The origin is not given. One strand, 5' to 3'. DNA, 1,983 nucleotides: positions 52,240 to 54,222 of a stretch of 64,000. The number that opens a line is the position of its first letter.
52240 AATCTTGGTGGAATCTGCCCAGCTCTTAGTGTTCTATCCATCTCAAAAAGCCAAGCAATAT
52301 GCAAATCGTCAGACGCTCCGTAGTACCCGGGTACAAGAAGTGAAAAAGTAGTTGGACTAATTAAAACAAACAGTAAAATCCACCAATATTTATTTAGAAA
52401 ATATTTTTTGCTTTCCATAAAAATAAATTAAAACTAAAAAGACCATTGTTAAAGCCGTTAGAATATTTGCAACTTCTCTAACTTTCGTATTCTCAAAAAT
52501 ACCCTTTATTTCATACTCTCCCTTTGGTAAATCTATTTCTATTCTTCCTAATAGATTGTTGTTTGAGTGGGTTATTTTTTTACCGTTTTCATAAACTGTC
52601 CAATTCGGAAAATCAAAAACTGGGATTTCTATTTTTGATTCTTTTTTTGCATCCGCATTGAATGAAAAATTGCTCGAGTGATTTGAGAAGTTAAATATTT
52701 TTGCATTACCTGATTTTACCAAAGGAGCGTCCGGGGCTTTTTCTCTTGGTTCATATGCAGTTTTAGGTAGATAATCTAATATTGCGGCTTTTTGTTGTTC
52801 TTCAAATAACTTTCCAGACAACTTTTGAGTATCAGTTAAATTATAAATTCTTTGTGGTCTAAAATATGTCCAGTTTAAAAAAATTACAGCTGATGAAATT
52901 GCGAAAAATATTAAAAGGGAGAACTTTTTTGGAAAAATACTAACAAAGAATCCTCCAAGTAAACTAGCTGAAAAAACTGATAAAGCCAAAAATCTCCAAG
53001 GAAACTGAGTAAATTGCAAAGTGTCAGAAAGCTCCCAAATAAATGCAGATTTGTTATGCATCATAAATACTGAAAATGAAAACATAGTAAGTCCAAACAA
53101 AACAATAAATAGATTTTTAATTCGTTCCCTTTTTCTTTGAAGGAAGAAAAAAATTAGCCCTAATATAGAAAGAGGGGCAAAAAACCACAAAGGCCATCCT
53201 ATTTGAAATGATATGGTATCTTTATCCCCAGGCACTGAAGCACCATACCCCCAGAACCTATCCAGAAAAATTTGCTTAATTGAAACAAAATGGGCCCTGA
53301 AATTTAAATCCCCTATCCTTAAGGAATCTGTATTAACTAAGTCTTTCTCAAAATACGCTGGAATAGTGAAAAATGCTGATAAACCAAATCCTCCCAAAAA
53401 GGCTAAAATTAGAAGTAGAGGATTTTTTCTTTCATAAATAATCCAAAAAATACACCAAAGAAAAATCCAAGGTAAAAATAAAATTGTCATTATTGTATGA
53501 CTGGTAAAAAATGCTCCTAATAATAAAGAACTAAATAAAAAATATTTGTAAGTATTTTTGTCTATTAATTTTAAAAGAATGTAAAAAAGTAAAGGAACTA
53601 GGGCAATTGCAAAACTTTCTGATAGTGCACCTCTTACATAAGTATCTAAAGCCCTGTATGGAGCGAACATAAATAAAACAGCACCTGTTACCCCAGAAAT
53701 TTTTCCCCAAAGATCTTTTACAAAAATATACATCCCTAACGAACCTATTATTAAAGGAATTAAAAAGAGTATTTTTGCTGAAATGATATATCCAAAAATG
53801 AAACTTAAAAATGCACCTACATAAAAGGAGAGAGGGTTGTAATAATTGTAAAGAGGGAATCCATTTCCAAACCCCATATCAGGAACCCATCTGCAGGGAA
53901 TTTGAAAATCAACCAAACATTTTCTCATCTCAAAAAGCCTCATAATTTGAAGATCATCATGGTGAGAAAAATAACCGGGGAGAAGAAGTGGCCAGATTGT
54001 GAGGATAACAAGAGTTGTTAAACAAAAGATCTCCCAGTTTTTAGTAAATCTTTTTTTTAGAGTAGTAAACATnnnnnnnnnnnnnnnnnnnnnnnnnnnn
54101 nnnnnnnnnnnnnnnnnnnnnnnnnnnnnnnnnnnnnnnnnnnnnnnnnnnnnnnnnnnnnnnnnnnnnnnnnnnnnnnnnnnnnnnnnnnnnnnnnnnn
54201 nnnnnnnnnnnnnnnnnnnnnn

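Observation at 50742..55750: Tandem triplet of an unclassified membrane family with invariant 'PG[YF][YF]…DDL.I…RWVPD…G[FY]P' N-terminal loop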

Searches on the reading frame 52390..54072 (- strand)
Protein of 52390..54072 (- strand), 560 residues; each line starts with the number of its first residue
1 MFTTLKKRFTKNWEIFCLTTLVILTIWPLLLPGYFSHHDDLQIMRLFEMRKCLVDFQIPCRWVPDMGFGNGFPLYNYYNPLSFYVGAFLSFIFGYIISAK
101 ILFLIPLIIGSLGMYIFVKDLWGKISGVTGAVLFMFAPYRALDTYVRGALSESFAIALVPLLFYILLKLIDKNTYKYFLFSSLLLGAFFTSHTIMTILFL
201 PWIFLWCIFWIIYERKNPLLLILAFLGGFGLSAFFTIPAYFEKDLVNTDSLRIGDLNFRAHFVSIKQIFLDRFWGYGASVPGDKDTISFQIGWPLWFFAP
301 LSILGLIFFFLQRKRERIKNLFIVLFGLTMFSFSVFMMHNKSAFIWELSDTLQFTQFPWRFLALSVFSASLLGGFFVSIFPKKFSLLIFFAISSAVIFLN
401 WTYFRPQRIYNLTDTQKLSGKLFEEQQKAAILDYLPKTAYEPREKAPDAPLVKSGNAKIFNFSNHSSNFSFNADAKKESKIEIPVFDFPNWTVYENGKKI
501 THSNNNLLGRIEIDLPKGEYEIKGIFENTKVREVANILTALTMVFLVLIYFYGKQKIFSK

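Call 5: search_protein_families(library=pfam, proteins=[window:52390-54072:-], max_evalue=1)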
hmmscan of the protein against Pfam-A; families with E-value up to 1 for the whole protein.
window:52390-54072:- (560 aa): 3 families
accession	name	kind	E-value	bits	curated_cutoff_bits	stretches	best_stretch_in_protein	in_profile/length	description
PF10131.15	PTPS_related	-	1.7e-10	40.5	26.4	1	75-435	1-341/621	6-pyruvoyl-tetrahydropterin synthase related domain; membrane protein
PF03718.19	Glyco_hydro_49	-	0.21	12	27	1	466-514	60-108/118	Glycosyl hydrolase family 49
PF00335.26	Tetraspanin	-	0.6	10.2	32.1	0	320-399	9-89/225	Tetraspanin family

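Call 7: search_protein_families(library=ncbifam, proteins=[window:52390-54072:-], max_evalue=0.1)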
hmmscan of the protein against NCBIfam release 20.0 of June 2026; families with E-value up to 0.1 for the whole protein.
window:52390-54072:- (560 aa): 0 families

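Call 9: find_homologous_proteins(query=window:52390-54072:-, max_evalue=0.001)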
Query window:52390-54072:- (560 aa): 2080 proteins with E <= 0.001 among 8000 candidates; the best 120 are listed.
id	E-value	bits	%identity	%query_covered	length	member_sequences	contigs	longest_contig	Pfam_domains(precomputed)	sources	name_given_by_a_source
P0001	1.5e-295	999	76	100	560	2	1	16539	PF10131.16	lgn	-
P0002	6.7e-294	994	76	100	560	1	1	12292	PF10131.16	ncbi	-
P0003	4.6e-287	971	74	100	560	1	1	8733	PF10131.16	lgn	-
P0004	7.1e-211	720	56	98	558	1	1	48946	PF10131.16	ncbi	-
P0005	1.4e-208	712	55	98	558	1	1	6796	PF10131.16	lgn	-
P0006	1.7e-198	679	56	99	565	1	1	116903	PF10131.16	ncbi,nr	ncbi:hypothetical protein HY025_00100 [Candidatus Daviesbacteria bacterium]|nr:hypothetical protein 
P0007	2.3e-198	678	56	99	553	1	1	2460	PF10131.16,PF13231.13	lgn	-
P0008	4.7e-195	668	54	99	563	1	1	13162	PF10131.16,PF13231.13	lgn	-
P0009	3.3e-194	665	55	95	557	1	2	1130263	PF10131.16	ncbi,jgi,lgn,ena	ncbi:MAG: 6-pyruvoyl-tetrahydropterin synthase-related protein [Microgenomates group bacterium]|jgi:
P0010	5.5e-191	654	55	97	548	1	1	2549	PF10131.16,PF02516.21,PF13231.13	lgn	-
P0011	7.5e-191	654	53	99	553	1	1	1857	PF10131.16,PF02516.21,PF13231.13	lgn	-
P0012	9.9e-191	653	53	99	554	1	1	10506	PF10131.16,PF13231.13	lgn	-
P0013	1.7e-190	653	55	98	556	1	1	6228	PF10131.16,PF13231.13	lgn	-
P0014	2.6e-190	652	54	99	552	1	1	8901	PF10131.16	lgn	-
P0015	2.3e-189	649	53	98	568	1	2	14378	PF10131.16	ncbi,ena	-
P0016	3.4e-189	648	54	95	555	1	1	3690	PF10131.16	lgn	-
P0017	3.9e-189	648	53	98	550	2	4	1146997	PF10131.16,PF13231.13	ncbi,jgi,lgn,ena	jgi:hypothetical protein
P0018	3.9e-189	648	52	99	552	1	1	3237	PF10131.16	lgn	-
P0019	4.4e-189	648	52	94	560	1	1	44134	PF10131.16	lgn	-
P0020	8.3e-189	647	53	98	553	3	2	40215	PF10131.16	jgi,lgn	-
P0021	8.8e-189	647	53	99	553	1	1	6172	PF10131.16,PF13231.13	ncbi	-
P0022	1.0e-188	647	53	99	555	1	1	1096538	PF10131.16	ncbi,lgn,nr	ncbi:MAG: 6-pyruvoyl-tetrahydropterin synthase-related protein [Candidatus Daviesbacteria bacterium]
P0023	2.1e-188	646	52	99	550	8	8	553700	PF10131.16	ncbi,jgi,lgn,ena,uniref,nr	ncbi:MAG: hypothetical protein UT58_C0001G0030 [Microgenomates group bacterium GW2011_GWC1_39_7b]|un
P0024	2.3e-188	645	55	98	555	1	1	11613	PF10131.16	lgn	-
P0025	2.9e-188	645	53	99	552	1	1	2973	PF10131.16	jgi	jgi:6-pyruvoyl-tetrahydropterin synthase related domain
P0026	3.3e-188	645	53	99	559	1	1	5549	PF10131.16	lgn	-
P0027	5.3e-188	644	52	99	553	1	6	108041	PF10131.16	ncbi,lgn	-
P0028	1.2e-187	643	55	95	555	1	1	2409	PF10131.16,PF09586.17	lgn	-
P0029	1.5e-187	643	54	95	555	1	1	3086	PF10131.16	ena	-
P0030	1.6e-187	643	53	99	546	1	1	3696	PF10131.16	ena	-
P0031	2.3e-187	642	51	99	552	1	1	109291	PF10131.16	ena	-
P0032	3.1e-187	642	52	98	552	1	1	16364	PF10131.16,PF13231.13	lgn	-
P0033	5.0e-187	641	55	95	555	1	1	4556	PF10131.16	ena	-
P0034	9.2e-187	640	52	98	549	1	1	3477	PF10131.16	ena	-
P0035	1.4e-186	640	51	99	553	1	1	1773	PF10131.16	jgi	jgi:hypothetical protein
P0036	2.3e-186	639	53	98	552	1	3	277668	PF10131.16,PF13231.13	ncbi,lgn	-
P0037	2.4e-186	639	52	98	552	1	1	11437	PF10131.16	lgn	-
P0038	2.9e-186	639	52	99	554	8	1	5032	PF10131.16,PF02516.21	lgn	-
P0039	4.1e-186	638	52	99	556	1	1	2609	PF10131.16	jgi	-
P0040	4.1e-186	638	53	97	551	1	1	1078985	PF10131.16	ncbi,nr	ncbi:MAG: glycosyltransferase family 39 protein [Candidatus Woesebacteria bacterium]|nr:MAG: glycosy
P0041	4.3e-186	638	51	98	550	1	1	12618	PF10131.16,PF13231.13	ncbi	-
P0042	5.2e-186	638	51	99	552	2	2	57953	PF10131.16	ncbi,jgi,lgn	jgi:hypothetical protein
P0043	5.3e-186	638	52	99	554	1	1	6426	PF10131.16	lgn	-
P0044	5.8e-186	638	55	91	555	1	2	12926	PF10131.16,PF09586.17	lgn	-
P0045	6.8e-186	637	52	99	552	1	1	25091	PF10131.16,PF13231.13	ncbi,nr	ncbi:glycosyltransferase family 39 protein [Candidatus Daviesbacteria bacterium]|nr:glycosyltransfer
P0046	6.8e-186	637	52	99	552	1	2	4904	PF10131.16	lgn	-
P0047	7.2e-186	637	52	98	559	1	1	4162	PF10131.16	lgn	-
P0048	9.4e-186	637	53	98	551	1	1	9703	PF10131.16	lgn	-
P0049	9.8e-186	637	51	99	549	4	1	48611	PF10131.16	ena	-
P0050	1.2e-185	637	53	99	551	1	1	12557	PF10131.16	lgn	-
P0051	1.2e-185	637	51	98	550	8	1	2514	PF10131.16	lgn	-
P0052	1.2e-185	636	52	98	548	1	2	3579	PF10131.16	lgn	-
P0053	1.3e-185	636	54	99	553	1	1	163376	PF10131.16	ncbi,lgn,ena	-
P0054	1.4e-185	636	52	99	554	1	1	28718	PF10131.16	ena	-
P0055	1.7e-185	636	52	99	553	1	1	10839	PF10131.16,PF13231.13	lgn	-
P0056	1.9e-185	636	55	96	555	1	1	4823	PF10131.16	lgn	-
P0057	2.5e-185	635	52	98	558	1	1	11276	PF10131.16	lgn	-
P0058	2.6e-185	635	50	99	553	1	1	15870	PF10131.16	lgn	-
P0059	2.9e-185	635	51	99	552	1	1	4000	PF10131.16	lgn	-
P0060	4.6e-185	635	53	99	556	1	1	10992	PF10131.16,PF02516.21,PF13231.13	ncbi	-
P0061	5.9e-185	634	50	99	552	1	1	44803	PF10131.16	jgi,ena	-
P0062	9.1e-185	634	51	99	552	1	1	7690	PF10131.16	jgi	jgi:hypothetical protein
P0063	1.3e-184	633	55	96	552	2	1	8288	PF10131.16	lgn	-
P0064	1.5e-184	633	53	95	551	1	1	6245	PF10131.16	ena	-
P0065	1.5e-184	633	52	95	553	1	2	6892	PF10131.16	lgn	-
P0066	2.2e-184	632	54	96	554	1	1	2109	PF10131.16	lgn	-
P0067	2.7e-184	632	52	98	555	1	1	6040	PF10131.16,PF02516.21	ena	-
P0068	3.1e-184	632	51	98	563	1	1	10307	PF10131.16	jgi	jgi:hypothetical protein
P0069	3.5e-184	632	51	99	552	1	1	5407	PF10131.16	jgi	jgi:hypothetical protein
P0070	3.9e-184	631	51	96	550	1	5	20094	PF10131.16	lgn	-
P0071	5.3e-184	631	54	95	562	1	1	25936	PF10131.16,PF13231.13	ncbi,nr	ncbi:MAG: 6-pyruvoyl-tetrahydropterin synthase-related protein [Candidatus Staskawiczbacteria bacter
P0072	6.2e-184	631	51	99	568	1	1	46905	PF10131.16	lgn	-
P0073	6.4e-184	631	53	95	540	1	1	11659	PF10131.16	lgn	-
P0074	6.8e-184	631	52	99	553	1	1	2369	PF10131.16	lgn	-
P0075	7.9e-184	630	53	95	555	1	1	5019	PF10131.16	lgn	-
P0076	9.1e-184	630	53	99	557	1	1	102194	PF10131.16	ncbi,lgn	-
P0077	1.2e-183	630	51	99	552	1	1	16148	PF10131.16,PF13231.13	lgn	-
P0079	2.4e-183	629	50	99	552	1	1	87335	PF10131.16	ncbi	-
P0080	2.5e-183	629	51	99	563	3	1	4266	PF10131.16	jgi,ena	-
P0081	2.7e-183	629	52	99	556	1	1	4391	PF10131.16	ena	-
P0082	6.0e-183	628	51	99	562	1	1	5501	PF10131.16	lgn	-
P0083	6.1e-183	628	52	99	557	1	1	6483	PF10131.16,PF13231.13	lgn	-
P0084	7.1e-183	627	51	99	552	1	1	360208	PF10131.16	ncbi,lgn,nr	ncbi:MAG: 6-pyruvoyl-tetrahydropterin synthase-related protein [Candidatus Daviesbacteria bacterium]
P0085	8.4e-183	627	52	97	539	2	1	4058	PF10131.16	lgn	-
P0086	2.4e-182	626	51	98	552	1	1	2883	PF10131.16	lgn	-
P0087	2.5e-182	626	51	99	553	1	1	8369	PF10131.16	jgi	jgi:hypothetical protein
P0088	2.9e-182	625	54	96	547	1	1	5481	PF10131.16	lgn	-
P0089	3.2e-182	625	52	99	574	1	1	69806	PF10131.16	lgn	-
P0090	3.3e-182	625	55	92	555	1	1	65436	PF10131.16,PF13231.13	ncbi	-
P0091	4.0e-182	625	52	98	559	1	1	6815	PF10131.16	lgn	-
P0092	5.4e-182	624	52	99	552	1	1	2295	PF10131.16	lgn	-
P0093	5.9e-182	624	50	98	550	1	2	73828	PF10131.16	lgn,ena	-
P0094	6.2e-182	624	53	98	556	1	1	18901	PF10131.16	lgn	-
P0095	6.6e-182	624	51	98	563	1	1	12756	PF10131.16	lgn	-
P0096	9.2e-182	624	52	98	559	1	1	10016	PF10131.16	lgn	-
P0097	1.2e-181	623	52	98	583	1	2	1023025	PF10131.16,PF02516.21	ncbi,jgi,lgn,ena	-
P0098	1.4e-181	623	51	95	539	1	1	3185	PF10131.16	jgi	-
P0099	1.6e-181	623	52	99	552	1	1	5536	PF10131.16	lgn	-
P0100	3.0e-181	622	54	94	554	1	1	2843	PF10131.16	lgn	-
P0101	4.1e-181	622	52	99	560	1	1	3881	PF10131.16,PF13231.13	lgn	-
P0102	4.7e-181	621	54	94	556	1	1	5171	PF10131.16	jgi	jgi:hypothetical protein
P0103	6.0e-181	621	52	98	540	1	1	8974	PF10131.16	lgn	-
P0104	6.3e-181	621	52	95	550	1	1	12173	PF10131.16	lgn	-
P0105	1.0e-180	620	53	99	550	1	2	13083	PF10131.16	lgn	-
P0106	1.1e-180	620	50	99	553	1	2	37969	PF10131.16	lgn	-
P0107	1.4e-180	620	52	97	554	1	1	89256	PF10131.16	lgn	-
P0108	1.6e-180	620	50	97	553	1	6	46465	PF10131.16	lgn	-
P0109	2.0e-180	619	51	99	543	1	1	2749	PF10131.16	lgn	-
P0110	3.2e-180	619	50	98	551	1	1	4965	PF10131.16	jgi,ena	-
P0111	4.5e-180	618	52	95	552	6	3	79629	PF10131.16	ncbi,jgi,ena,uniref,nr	ncbi:hypothetical protein A3B45_03320 [Candidatus Daviesbacteria bacterium RIFCSPLOWO2_01_FULL_39_12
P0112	5.3e-180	618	50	99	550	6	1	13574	PF10131.16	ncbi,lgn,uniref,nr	ncbi:MAG: hypothetical protein UU67_C0017G0002 [Candidatus Daviesbacteria bacterium GW2011_GWB1_41_5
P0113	5.4e-180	618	51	99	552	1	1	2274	PF10131.16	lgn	-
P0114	7.2e-180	617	52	95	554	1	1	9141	PF10131.16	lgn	-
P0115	7.4e-180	617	51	97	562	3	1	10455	PF10131.16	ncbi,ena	-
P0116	8.8e-180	617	52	98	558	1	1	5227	PF10131.16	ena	-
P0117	1.0e-179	617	52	97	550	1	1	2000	PF10131.16,PF02516.21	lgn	-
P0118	1.1e-179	617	52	98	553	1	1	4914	PF10131.16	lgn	-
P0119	1.2e-179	617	51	98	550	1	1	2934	PF10131.16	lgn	-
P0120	1.3e-179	617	52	93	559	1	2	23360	PF10131.16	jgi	-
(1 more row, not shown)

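Call 18: find_encoding_contigs(protein=window:52390-54072:-, flank=10000, max_places=4)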
Protein window:52390-54072:- (560 aa): no gene with exactly this product is on record in the collection.

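Call 19: find_related_loci(query=A2, collection=genome_contigs, flank=10000)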
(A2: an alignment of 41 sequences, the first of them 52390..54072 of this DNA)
Query A2 (560 aa) in genome_contigs; peptide patterns used: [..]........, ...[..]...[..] (x = any residue, [..] = any of these).
600 stretches matched a pattern (row limit reached: there are more); 554 encode a relative of the query (tblastn E <= 1e-3); the best 80 are kept; 80 distinct loci.
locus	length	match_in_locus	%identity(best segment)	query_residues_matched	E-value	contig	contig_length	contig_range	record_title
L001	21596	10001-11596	55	7-536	0e+0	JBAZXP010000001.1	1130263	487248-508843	MAG: Microgenomates group bacterium isolate SO_2017_GW1_59 NODE_11_length_1130263_cov_5.408407_OW334_2017, whole genome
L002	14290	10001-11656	52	5-560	0e+0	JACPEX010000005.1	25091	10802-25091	MAG: Candidatus Daviesbacteria bacterium isolate NC_groundwater_346_Ag_B-0.1um_38_13 GD18-4_B1_scaffold_76857, whole gen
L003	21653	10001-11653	52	4-559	0e+0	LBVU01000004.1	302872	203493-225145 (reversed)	MAG: Candidatus Woesebacteria bacterium GW2011_GWB1_39_10 UT17_C0004, whole genome shotgun sequence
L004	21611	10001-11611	53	15-559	0e+0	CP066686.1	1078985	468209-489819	MAG: Candidatus Woesebacteria bacterium isolate NC_groundwater_442_Ag_B-0.1um_40_41 chromosome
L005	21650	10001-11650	54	4-556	0e+0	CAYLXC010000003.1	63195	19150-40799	MAG TPA_asm: uncultured Gammaproteobacteria bacterium isolate SRP178908_co2_35 genome assembly, contig: NODE_89_length_6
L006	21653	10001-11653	50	4-558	0e+0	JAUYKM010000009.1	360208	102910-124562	MAG: Candidatus Daviesbacteria bacterium isolate C24_metabat.bin.195_sub C24_k141_65138, whole genome shotgun sequence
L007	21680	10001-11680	51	3-560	0e+0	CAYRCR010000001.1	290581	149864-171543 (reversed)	MAG TPA_asm: uncultured Gammaproteobacteria bacterium isolate SRP050083_co1_366 genome assembly, contig: NODE_3_length_2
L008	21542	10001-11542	55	24-536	0e+0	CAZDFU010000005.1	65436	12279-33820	MAG TPA_asm: uncultured Gammaproteobacteria bacterium isolate binchicken_co251_985 genome assembly, contig: NODE_624_len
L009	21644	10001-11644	50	4-554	0e+0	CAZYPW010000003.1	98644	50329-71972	MAG TPA_asm: uncultured Gammaproteobacteria bacterium isolate binchicken_co38_269 genome assembly, contig: NODE_541_leng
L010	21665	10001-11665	52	3-559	2e-180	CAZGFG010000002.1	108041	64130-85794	MAG TPA_asm: uncultured Gammaproteobacteria bacterium isolate binchicken_co125_1135 genome assembly, contig: NODE_384_le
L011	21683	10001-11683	49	8-556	2e-179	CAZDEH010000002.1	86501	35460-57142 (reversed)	MAG TPA_asm: uncultured Gammaproteobacteria bacterium isolate SRP050083_co3_643 genome assembly, contig: NODE_98_length_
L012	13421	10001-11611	52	21-559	8e-178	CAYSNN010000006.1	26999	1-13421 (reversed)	MAG TPA_asm: uncultured Gammaproteobacteria bacterium isolate binchicken_co251_42 genome assembly, contig: NODE_2429_len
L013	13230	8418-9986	52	14-536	5e-177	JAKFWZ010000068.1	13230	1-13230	MAG: Candidatus Daviesbacteria bacterium isolate ND2_Bin_11 ND2_0000553, whole genome shotgun sequence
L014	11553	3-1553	54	37-554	8e-177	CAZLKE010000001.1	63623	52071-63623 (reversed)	MAG TPA_asm: uncultured Gammaproteobacteria bacterium isolate SRP050083_co1_414 genome assembly, contig: NODE_94_length_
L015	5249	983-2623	48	10-560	3e-180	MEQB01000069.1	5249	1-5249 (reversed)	MAG: Bdellovibrionales bacterium RIFOXYC1_FULL_37_79 rifoxyc1_full_scaffold_7715, whole genome shotgun sequence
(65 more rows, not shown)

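Call 26: predict_structure(alignment_id=A2)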
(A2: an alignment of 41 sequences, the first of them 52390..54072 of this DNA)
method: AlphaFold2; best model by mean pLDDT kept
length: 560 residues; sequences in the alignment: 41
mean_pLDDT: 86.0   pTM: 0.88
mean pLDDT of the five models: 86.0, 85.5, 84.1, 83.5, 81.8
residues with pLDDT >= 90: 295; 70-90: 193; 50-70: 61; < 50: 11
segments of 3 or more residues with pLDDT < 50: 69-71, 73-76, 278-281
pLDDT, mean of each block of 10 residues (from residue 1): 78 92 90 68 84 84 57 57 92 92 94 97 97 93 84 95 97 93 96 92 97 94 97 88 72 69 85 58 61 88 91 86 96 94 88 81 96 96 94 93 78 81 74 66 74 94 89 96 85 95 79 95 91 92 94 72
secondary structure, 60 per line:
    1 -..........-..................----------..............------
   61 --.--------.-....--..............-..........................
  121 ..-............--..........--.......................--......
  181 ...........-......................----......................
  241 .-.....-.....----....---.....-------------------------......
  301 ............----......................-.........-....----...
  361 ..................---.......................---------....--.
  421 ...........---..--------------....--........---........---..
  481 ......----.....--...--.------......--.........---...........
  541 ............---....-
elements in order: H2-11 H13-30 H41-54 H74-77 H80-93 H95-122 H124-135 H138-147 H150-172 H175-191 H193-214 H219-241 H249-253 H258-261 H265-269 H295-312 H317-338 H340-348 H350-353 H358-378 H382-404 H414-417 H420-431 E451-454 E457-464 E468-475 E479-486 E491-495 E498-500 E510-515 E518-526 H530-552 H556-559

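Call 28: fold_search(model_id=the predicted structure, library=pdb)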
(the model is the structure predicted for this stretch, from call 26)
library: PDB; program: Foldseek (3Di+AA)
matches with E <= 10: 259; with E <= 0.001: 2
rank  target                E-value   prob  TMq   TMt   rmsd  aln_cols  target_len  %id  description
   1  8age_A                4.3e-04  1.00  0.39  0.35  11.3       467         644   12  Structure of yeast oligosaccharylransferase complex with acceptor peptide bound (released 2022-12-07)
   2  8agb_A                7.5e-04  1.00  0.40  0.35  15.2       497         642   14  Structure of yeast oligosaccharylransferase complex with lipid-linked oligosaccharide bound (released 2022-12-07)
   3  7oci_F                2.4e-03  1.00  0.37  0.33  13.4       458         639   12  Cryo-EM structure of yeast Ost6p containing oligosaccharyltransferase complex (released 2022-02-16)
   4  6ezn_F                2.8e-03  1.00  0.42  0.37  13.9       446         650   15  Cryo-EM structure of the yeast oligosaccharyltransferase (OST) complex (released 2018-01-17)
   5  3waj                  4.8e-03  1.00  0.35  0.26  14.7       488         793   14  Crystal structure of the Archaeoglobus fulgidus oligosaccharyltransferase (O29867_ARCFU) complex with Zn and sulfate (released 2013-10-30)
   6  8pn9_A                6.0e-03  1.00  0.42  0.37   9.2       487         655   13  Structure of human oligosaccharyltransferase OST-A complex bound to NGI-1 (released 2024-05-08)
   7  6s7o_A                6.5e-03  1.00  0.41  0.36  11.7       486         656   13  Cryo-EM structure of human oligosaccharyltransferase complex OST-A (released 2019-12-18)
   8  8b6l_I                7.7e-03  1.00  0.36  0.30  20.3       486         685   13  Subtomogram average of the human Sec61-TRAP-OSTA-translocon (released 2022-12-07)
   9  9n9j_I                8.1e-03  1.00  0.43  0.36  10.1       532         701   12  Structure of a GRP94 folding intermediate engaged with a CCDC134- and FKBP11-bound secretory translocon (released 2025-11-19)
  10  6c26_A                8.4e-03  1.00  0.41  0.36  14.5       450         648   14  The Cryo-EM structure of a eukaryotic oligosaccharyl transferase complex (released 2018-01-31)
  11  5ezm                  9.2e-03  1.00  0.37  0.39   9.0       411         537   13  Crystal Structure of ArnT from Cupriavidus metallidurans in the apo state (released 2016-02-17)
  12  8agc_A                9.6e-03  1.00  0.39  0.33  13.2       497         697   15  Structure of yeast oligosaccharylransferase complex with lipid-linked oligosaccharide and non-acceptor peptide bound (released 2022-12-07)
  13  6s7t_A                1.2e-02  1.00  0.41  0.34  12.4       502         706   11  Cryo-EM structure of human oligosaccharyltransferase complex OST-B (released 2019-12-18)
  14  6ftg_5                1.4e-02  1.00  0.46  0.41  10.8       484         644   12  Subtomogram average of OST-containing ribosome-translocon complexes from canine rough microsomal membranes (released 2018-03-21)
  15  9i5k_A                2.2e-02  1.00  0.38  0.42  10.8       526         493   11  Structure of the Chaetomium thermophilum Pmt4 homodimer (C2 symmetry) (released 2025-12-24)
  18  5ogl_A                3.6e-02  1.00  0.41  0.34   9.5       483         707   12  Structure of bacterial oligosaccharyltransferase PglB in complex with an acceptor peptide and an lipid-linked oligosac (released 2017-10-25)
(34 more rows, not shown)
